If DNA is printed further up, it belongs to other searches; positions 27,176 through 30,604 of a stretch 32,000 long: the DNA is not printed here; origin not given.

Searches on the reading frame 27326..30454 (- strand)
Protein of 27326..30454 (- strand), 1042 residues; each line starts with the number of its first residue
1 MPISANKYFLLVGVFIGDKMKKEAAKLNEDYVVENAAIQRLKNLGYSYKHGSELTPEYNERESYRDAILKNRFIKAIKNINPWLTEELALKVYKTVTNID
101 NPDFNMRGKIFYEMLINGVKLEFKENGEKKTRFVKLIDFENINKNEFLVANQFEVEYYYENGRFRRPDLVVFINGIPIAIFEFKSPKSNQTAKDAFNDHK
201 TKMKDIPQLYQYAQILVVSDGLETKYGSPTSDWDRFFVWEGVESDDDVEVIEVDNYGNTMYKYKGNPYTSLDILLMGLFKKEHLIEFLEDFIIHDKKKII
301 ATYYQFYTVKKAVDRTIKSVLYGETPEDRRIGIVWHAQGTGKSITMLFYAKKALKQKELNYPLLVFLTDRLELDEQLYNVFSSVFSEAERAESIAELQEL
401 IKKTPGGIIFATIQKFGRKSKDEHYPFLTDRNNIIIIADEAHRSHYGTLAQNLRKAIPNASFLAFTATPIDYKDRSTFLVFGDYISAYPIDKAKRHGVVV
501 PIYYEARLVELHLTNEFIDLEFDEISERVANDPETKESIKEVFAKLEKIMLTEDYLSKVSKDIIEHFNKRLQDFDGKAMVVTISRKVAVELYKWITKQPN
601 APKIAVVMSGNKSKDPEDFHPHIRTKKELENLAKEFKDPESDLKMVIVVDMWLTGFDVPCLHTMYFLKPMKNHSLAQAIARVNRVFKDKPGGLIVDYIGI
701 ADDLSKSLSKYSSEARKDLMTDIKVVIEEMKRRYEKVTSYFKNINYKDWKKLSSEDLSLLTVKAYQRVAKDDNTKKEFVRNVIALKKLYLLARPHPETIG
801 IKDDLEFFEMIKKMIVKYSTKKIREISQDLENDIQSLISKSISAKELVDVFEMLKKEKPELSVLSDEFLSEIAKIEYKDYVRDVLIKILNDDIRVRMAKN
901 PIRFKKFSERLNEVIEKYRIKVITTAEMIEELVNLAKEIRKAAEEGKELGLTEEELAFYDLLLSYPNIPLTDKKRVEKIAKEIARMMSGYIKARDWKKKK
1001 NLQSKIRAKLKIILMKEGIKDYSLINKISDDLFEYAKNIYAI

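Call 8: search_protein_families(library=pfam, proteins=[window:27326-30454:-], max_evalue=0.01)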
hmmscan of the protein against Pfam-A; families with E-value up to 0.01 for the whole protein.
window:27326-30454:- (1042 aa): 7 families
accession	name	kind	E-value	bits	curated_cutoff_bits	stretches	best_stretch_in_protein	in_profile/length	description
PF11867.13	T1RH-like_C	-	4.5e-81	273.2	26.8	1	714-1039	2-326/329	Type I restriction enzyme HindI endonuclease subunit-like, C-terminal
PF18766.7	SWI2_SNF2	-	5.7e-70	235.8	26.7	1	304-531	1-217/221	SWI2/SNF2 ATPase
PF04313.20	HSDR_N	-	8.2e-53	179.7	25.1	1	26-234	1-197/198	Type I restriction enzyme R protein N terminus (HSDR_N)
PF04851.21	ResIII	-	3.6e-26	92.5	22.5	1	310-470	9-163/164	Type III restriction enzyme, res subunit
PF22679.2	T1R_D3-like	-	4.5e-19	69.8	27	1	628-697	85-156/158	Type I restriction enzyme subunit R domain 3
PF00270.35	DEAD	-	2.7e-08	34.2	26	1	336-470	21-161/167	DEAD/DEAH box helicase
PF00271.37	Helicase_C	-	0.0014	19.3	23.5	1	572-685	12-109/110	Helicase conserved C-terminal domain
